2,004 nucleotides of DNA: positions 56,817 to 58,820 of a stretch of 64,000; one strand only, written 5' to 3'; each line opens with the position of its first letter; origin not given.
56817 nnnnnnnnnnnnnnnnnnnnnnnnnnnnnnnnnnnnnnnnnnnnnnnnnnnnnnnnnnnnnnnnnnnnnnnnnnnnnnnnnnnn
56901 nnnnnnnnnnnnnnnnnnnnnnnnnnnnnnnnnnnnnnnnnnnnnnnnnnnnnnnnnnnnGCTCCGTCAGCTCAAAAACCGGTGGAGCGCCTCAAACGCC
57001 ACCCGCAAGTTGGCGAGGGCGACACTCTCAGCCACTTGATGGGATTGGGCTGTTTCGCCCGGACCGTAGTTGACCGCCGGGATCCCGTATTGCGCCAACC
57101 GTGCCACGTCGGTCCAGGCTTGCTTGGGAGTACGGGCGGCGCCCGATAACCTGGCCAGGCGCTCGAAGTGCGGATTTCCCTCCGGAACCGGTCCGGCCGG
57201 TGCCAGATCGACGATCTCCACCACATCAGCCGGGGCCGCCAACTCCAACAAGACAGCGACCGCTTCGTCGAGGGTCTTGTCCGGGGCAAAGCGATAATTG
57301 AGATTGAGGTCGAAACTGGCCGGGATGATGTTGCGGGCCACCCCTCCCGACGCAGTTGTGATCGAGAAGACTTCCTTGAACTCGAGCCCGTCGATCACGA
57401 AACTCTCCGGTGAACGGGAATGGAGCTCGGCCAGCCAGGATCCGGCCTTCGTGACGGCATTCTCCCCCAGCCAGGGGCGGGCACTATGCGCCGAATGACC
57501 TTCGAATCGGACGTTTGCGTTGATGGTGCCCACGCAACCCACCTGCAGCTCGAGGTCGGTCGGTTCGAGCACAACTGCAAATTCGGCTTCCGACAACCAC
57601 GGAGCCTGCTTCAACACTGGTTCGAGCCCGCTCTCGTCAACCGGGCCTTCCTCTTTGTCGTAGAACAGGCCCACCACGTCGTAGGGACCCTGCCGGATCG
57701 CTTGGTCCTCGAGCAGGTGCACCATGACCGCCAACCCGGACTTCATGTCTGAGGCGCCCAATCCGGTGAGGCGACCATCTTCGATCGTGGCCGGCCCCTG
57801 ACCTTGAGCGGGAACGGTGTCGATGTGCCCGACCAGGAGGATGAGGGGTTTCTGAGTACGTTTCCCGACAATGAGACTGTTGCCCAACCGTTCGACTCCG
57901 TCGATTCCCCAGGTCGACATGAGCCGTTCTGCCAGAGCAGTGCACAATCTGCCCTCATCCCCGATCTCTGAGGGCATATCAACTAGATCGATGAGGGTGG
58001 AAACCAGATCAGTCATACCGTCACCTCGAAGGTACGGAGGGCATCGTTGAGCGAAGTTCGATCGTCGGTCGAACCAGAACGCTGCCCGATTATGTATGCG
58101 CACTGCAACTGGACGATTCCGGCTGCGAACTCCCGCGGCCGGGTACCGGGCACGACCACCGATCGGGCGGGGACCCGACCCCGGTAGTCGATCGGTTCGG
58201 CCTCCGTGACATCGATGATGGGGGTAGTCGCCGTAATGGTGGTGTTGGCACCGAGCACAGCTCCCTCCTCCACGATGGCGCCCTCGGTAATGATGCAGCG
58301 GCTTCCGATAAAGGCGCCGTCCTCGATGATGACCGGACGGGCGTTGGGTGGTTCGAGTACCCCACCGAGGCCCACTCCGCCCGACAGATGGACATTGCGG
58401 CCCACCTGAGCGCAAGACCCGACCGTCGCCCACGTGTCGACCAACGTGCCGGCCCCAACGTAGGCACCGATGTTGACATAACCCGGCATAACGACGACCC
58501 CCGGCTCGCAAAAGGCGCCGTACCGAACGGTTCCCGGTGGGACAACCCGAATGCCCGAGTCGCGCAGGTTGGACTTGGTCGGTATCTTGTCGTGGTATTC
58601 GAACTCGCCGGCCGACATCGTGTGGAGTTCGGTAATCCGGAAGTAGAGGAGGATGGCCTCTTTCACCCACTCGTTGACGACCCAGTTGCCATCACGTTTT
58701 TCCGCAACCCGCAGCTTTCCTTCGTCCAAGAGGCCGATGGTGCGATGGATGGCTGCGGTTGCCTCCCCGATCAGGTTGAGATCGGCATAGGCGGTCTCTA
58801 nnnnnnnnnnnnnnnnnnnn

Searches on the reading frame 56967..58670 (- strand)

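Call 108: search_protein_families(library=pfam, proteins=[window:56967-58670:-], max_evalue=0.0001)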
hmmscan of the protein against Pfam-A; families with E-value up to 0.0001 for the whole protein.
window:56967-58670:- (567 aa): 3 families
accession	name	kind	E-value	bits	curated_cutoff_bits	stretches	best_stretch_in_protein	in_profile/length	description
PF01546.33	Peptidase_M20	-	2.6e-20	73.7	24.6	1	278-566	1-204/206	Peptidase family M20/M25/M40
PF07687.19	M20_dimer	-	1.1e-14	54.7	21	1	381-478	5-99/107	Peptidase dimerisation domain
PF04389.22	Peptidase_M28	-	7.5e-05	23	21.3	0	269-343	8-69/193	Peptidase family M28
